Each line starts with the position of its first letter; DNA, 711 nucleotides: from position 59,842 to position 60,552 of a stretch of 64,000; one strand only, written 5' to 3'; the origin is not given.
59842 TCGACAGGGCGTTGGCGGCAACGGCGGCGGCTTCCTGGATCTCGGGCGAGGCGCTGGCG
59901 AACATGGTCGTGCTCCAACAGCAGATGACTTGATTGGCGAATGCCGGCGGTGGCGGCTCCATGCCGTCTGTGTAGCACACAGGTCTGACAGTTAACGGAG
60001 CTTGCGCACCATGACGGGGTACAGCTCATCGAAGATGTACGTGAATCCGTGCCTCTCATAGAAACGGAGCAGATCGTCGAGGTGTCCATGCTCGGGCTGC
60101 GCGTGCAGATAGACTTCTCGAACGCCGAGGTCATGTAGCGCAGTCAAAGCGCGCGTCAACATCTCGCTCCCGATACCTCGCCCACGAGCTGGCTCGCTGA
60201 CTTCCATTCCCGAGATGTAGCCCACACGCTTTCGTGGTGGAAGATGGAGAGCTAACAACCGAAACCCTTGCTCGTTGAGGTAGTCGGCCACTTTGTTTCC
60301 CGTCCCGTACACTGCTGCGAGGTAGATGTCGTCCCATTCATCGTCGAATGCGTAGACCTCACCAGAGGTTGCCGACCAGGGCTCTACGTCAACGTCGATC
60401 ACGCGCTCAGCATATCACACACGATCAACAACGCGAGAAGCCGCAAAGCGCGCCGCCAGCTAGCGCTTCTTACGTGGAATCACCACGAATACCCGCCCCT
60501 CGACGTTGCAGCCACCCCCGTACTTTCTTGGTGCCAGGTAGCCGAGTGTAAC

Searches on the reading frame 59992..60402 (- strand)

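Call 38: search_protein_families(library=ncbifam, proteins=[window:59992-60402:-], max_evalue=0.1)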
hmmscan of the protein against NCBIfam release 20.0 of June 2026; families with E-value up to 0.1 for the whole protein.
window:59992-60402:- (136 aa): 7 families
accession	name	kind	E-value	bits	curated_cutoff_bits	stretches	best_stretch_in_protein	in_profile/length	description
NF002959.0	PRK03624.1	equivalog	0.00073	19.3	124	1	61-121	73-130/147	GNAT family acetyltransferase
NF005921.0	PRK07922.1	equivalog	0.0036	16.9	180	1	60-124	71-127/170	amino-acid N-acetyltransferase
NF000482.1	AAC_3_XI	exception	0.0056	16.5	300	1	62-123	77-135/148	aminoglycoside N-acetyltransferase AAC(3)-XI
NF040501.1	resist_ArsN2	equivalog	0.0082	15.8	125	1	64-124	52-105/133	arsenic resistance N-acetyltransferase ArsN2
NF005840.0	PRK07757.1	equivalog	0.019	14.9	154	1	51-101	58-107/153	N-acetyltransferase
TIGR01575.1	rimI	equivalog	0.026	14.7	86.4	1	62-121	57-113/132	ribosomal protein S18-alanine N-acetyltransferase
NF007644.0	PRK10314.1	equivalog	0.028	14.3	171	1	65-123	79-132/153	GNAT family N-acetyltransferase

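Call 39: search_protein_families(library=padloc, proteins=[window:59992-60402:-], max_evalue=0.1)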
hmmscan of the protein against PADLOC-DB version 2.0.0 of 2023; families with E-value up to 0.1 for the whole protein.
window:59992-60402:- (136 aa): 2 families
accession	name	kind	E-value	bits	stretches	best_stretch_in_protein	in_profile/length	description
PDLC04422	PDC-M11A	-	0.0012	15.9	1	55-123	224-289/501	-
PDLC04421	PDC-M11A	-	0.0015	15.3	1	59-122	225-285/486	-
